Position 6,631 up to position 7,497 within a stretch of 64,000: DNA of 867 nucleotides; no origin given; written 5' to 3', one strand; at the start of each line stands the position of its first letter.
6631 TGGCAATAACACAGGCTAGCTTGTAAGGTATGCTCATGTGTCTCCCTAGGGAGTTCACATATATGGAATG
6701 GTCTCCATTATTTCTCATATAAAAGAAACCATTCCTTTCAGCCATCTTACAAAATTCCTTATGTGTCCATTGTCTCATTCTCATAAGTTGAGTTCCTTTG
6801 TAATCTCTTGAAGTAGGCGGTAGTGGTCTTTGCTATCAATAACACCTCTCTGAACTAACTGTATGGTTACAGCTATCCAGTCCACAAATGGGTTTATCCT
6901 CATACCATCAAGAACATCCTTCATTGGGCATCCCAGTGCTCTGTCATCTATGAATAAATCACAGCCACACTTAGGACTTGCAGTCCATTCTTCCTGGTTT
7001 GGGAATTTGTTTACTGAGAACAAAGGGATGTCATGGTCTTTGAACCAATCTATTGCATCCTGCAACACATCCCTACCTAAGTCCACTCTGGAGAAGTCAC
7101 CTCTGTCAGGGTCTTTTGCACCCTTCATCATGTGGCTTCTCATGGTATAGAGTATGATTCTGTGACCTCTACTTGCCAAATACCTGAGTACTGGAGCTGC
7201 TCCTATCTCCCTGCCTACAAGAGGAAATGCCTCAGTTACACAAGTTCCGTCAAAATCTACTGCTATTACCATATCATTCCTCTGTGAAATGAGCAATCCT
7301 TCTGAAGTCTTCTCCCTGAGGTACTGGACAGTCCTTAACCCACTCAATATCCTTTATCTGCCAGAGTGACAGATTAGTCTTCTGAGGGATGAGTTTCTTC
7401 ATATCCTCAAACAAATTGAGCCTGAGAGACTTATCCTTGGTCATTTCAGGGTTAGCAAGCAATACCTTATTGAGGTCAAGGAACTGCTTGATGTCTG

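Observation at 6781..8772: Operon of HAD phosphatase, second NrdG-like radical-SAM enzyme, PRTase and T4-Pnk-like kinase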

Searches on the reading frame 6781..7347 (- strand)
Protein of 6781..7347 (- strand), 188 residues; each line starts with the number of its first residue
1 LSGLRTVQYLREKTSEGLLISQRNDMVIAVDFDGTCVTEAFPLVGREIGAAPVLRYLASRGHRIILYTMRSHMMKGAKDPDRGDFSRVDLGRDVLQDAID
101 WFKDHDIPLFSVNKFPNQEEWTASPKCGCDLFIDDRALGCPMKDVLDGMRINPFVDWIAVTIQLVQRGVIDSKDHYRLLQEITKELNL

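Call 3: search_protein_families(library=pfam, proteins=[window:6781-7347:-], max_evalue=1)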
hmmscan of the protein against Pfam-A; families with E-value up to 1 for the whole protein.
window:6781-7347:- (188 aa): 0 families

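Call 4: search_protein_families(library=phrogs, proteins=[window:6781-7347:-], max_evalue=0.01)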
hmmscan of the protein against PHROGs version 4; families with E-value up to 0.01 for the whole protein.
window:6781-7347:- (188 aa): 3 families
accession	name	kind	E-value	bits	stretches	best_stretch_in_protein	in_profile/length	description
phrog_1238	-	moron, auxiliary metabolic gene and host takeover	4.2e-27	95.7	1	21-173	18-141/155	phosphoheptose isomerase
phrog_4919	-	unknown function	0.0013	19.3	1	24-149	5-103/126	-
phrog_24386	-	unknown function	0.0032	17.6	0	26-73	4-52/339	-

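Call 8: search_protein_families(library=ncbifam, proteins=[window:6781-7347:-], max_evalue=1)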
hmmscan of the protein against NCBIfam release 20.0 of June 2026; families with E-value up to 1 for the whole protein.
window:6781-7347:- (188 aa): 1 family
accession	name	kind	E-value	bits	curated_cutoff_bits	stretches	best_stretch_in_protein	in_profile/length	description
NF046079.1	HAD_phos_BT0820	equivalog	2.7e-19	69.9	165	2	26-72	1-48/137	BT0820 family HAD-type phosphatase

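Call 9: search_solved_structures(query=window:6781-7272:-, max_evalue=1, show_alignments=2)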
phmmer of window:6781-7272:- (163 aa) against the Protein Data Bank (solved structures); distinct sequences matched with E-value up to 1: 1.
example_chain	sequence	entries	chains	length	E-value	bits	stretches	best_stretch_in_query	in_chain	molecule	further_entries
2obb_A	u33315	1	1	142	3.6e-11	46.3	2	1-46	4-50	Hypothetical protein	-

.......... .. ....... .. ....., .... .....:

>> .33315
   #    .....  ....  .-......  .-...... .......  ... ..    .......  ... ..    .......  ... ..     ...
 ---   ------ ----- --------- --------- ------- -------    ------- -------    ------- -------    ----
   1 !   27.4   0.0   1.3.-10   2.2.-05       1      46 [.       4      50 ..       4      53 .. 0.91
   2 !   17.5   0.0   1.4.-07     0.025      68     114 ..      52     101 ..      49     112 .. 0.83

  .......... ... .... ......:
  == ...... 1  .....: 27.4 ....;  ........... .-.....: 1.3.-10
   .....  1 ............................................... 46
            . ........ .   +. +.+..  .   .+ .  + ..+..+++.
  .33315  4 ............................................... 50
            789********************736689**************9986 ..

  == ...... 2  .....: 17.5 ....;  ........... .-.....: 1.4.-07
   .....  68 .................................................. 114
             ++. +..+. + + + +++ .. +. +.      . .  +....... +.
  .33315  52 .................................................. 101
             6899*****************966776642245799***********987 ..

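Call 55: find_homologous_proteins(query=window:6781-7272:-, max_evalue=0.001)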
Query window:6781-7272:- (163 aa): 1604 proteins with E <= 0.001 among 1650 candidates; the best 120 are listed.
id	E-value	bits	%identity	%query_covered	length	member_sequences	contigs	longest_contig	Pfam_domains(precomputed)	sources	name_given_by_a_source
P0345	3.2e-107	374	99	100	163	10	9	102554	-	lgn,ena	-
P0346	1.3e-43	167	60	81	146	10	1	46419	-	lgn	-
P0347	2.3e-42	163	52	89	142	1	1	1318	-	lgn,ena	-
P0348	3.8e-42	162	51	99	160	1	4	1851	-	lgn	-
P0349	2.0e-41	159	54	89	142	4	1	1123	-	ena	-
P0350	2.0e-41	159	54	89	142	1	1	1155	-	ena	-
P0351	3.0e-41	159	55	89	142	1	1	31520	-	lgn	-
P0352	9.7e-41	157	52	89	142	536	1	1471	-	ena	-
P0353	1.5e-40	157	54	88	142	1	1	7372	-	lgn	-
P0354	1.6e-40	157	53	89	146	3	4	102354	-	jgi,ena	jgi:hypothetical protein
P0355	1.8e-40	156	50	89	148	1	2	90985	-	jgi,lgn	jgi:hypothetical protein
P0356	2.3e-40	156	50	89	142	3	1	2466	-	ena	-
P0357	3.0e-40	156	52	89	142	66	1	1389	-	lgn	-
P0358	3.3e-40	156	50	89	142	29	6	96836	-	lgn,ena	-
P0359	3.8e-40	155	53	89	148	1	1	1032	-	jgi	jgi:hypothetical protein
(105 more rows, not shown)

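Call 71: search_dna_similar(query=window:6781-7272:-, collection=phages, mode=protein, max_rows=40, rows=spread, max_evalue=0.00001)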
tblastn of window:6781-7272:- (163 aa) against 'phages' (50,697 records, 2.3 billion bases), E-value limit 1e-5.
Records with a match: 163; places in all: 163; records where one place covers at least 80% of the query: 147.
Best place of each record, by identity: <60% 163.
By first word of the organism name: Klebsiella 41; Bacteroides 26; Salmonella 26; Prevotella 15; uncultured 8; Ralstonia 8; Porphyromonas 8; Bacteriophage 6; Escherichia 4; Aeromonas 4; and 8 more.
By host as written in the record: - 25; Bacteroides intestinalis DSM 108646 24; Klebsiella pneumoniae 20; Prevotella sp. 15; Salmonella sp. 5; Salmonella enterica 5; Salmonella enterica subsp. enterica serovar Enteritidis PT1 4; Klebsiella pneumoniae ST258 3; and 44 more.
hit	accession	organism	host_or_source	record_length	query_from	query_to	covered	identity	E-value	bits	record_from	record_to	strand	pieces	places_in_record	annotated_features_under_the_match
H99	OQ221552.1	Bacteroides phage PhiCrAssBcn17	Bacteroides intestinalis DSM 108646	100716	1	145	89%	53.4%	3e-42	154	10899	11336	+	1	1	polynucleotide kinase/phosphatase | polynucleotide kinase | orotate/hypoxanthine phosphoribosyltransferase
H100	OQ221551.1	Bacteroides phage PhiCrAssBcn16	Bacteroides intestinalis DSM 108646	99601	1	145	89%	52.7%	3e-43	157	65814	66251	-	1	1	polynucleotide kinase/phosphatase | DUF1599 domain-containing protein | orotate/hypoxanthine phosphoribosyltransferase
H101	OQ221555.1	Bacteroides phage PhiCrAssBcn20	Bacteroides intestinalis DSM 108646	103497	1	145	89%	52.7%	8e-43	156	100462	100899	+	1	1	polynucleotide kinase/phosphatase | polynucleotide kinase | orotate/hypoxanthine phosphoribosyltransferase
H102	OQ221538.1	Bacteroides phage PhiCrAssBcn3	Bacteroides intestinalis DSM 108646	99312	1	145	89%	52.7%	2e-42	155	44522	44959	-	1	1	polynucleotide kinase/phosphatase | polynucleotide kinase | orotate/hypoxanthine phosphoribosyltransferase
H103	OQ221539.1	Bacteroides phage PhiCrAssBcn4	Bacteroides intestinalis DSM 108646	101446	1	145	89%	52.7%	2e-42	155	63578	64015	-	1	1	polynucleotide kinase/phosphatase | polynucleotide kinase | orotate/hypoxanthine phosphoribosyltransferase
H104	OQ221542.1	Bacteroides phage PhiCrAssBcn7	Bacteroides intestinalis DSM 108646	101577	1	145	89%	52.7%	2e-42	155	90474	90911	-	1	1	polynucleotide kinase/phosphatase | polynucleotide kinase | orotate/hypoxanthine phosphoribosyltransferase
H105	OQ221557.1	Bacteroides phage PhiCrAssBcn22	Bacteroides intestinalis DSM 108646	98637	1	145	89%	52.0%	9e-42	153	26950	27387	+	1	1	polynucleotide kinase/phosphatase | polynucleotide kinase | orotate/hypoxanthine phosphoribosyltransferase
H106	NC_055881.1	uncultured phage cr112_1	human feces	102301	1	149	91%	50.3%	3e-39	146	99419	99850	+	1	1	phosphoheptose isomerase | Zn-ribbon protein | VOG4966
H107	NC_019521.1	Sphingomonas phage PAU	Sphingomonas paucimobilis, Felix ...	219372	1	145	89%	46.6%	7e-34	130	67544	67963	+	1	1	95: phosphoheptose isomerase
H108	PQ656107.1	Klebsiella phage KP6F1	Klebsiella pneumoniae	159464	1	143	88%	46.9%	2e-33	129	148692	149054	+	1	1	hypothetical protein (x2)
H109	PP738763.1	Klebsiella phage vB_KpnM_Croc_ER14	Klebsiella pneumoniae MH258 (clinical ...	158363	1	143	88%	46.2%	3e-33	129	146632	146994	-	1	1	phosphoheptose isomerase | phosphoesterase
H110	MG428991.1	Klebsiella phage May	Klebsiella pneumoniae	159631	1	143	88%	46.2%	3e-33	129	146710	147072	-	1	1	hypothetical protein (x2) | ribosome_binding_site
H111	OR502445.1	Klebsiella phage KZag1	Klebsiella pneumoniae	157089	1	139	85%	47.5%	4e-33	128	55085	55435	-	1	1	record has no annotation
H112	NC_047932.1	Klebsiella phage vB_KpnM_KpS110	Klebsiella pneumoniae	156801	1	139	85%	47.5%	6e-33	128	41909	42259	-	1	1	phosphoheptose isomerase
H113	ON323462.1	Klebsiella phage T751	Klebsiella pneumoniae ST258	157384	1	139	85%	47.5%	6e-33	128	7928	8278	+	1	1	hypothetical protein (x2)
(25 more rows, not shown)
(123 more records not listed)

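Call 73: get_annotated_region(hit=H100, flank=4000)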
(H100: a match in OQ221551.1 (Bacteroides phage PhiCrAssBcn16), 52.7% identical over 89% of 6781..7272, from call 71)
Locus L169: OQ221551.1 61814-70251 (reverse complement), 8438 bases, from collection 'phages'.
description: Bacteroides phage PhiCrAssBcn16, complete genome.
organism: Bacteroides phage PhiCrAssBcn16 (NCBI taxid 3023098)
taxonomy: Viruses; Duplodnaviria; Heunggongvirae; Uroviricota; Caudoviricetes; Crassvirales; Steigviridae; Asinivirinae; Kehishuvirus
host: Bacteroides intestinalis DSM 108646; source: wastewater; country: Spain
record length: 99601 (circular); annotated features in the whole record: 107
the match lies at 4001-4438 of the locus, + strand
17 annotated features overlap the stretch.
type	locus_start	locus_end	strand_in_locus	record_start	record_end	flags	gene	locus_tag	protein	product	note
CDS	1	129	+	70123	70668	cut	-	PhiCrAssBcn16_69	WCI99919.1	NUMOD4 motif HNH endonuclease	-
CDS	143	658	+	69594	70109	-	-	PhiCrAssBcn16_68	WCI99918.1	aspartyl protease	-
CDS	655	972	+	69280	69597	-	-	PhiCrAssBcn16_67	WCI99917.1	hypothetical protein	-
CDS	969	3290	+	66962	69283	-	-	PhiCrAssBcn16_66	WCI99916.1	hypothetical protein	-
CDS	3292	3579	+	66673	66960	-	-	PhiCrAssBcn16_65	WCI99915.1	hypothetical protein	-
CDS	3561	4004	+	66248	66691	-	-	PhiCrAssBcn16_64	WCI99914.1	DUF1599 domain-containing protein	-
CDS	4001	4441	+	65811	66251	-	-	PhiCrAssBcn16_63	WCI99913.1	polynucleotide kinase/phosphatase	-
CDS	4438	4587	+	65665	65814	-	-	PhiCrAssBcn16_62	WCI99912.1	orotate/hypoxanthine phosphoribosyltransferase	-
CDS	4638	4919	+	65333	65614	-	-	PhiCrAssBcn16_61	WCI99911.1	orotate/hypoxanthine phosphoribosyltransferase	-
CDS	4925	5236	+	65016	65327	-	-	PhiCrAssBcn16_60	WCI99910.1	hypothetical protein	-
CDS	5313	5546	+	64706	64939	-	-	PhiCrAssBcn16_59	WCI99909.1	HicA toxin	-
CDS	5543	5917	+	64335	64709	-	-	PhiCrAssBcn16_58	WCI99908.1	thymidylate synthase, flavin-dependent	-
CDS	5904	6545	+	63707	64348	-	-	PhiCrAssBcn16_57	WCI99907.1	thymidylate synthase, flavin-dependent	-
CDS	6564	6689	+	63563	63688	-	-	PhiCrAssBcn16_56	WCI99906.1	nuclear pore complex-type fold containing protein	-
CDS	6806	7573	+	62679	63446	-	-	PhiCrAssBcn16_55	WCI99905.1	Von Willebrand factor type A-like domain containing protein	-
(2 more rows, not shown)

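Call 76: search_solved_structures(query=A6, max_evalue=10, show_alignments=0)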
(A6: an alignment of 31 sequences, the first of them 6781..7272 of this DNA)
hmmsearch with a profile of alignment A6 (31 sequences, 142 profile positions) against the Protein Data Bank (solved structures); distinct sequences matched with E-value up to 10: 7.
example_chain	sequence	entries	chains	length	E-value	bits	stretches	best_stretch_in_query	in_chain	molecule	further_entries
2obb_A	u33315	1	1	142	5e-18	68.5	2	1-46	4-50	Hypothetical protein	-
7mcd_A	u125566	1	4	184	0.0072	19.4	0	29-73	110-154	AI-designed TIM-barrel F15C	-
7mcc_A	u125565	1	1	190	0.39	13.7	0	25-77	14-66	AI-designed TIM-barrel F2C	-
1tvn_A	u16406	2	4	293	0.41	13.7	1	58-108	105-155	cellulase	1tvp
7smj_A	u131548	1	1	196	0.45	13.5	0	25-77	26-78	AI-designed TIM-barrel F2N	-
8s7v_J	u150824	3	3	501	0.79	12.7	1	15-57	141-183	UPF0288 protein MmarC6_0796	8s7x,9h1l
7xhz_A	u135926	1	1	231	1.3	12.1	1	3-51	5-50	Phosphatase, SAV2152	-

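Call 83: search_protein_families(library=padloc, proteins=[window:6781-7272:-], max_evalue=0.01)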
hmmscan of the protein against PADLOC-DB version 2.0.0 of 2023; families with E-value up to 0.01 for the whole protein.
window:6781-7272:- (163 aa): 0 families
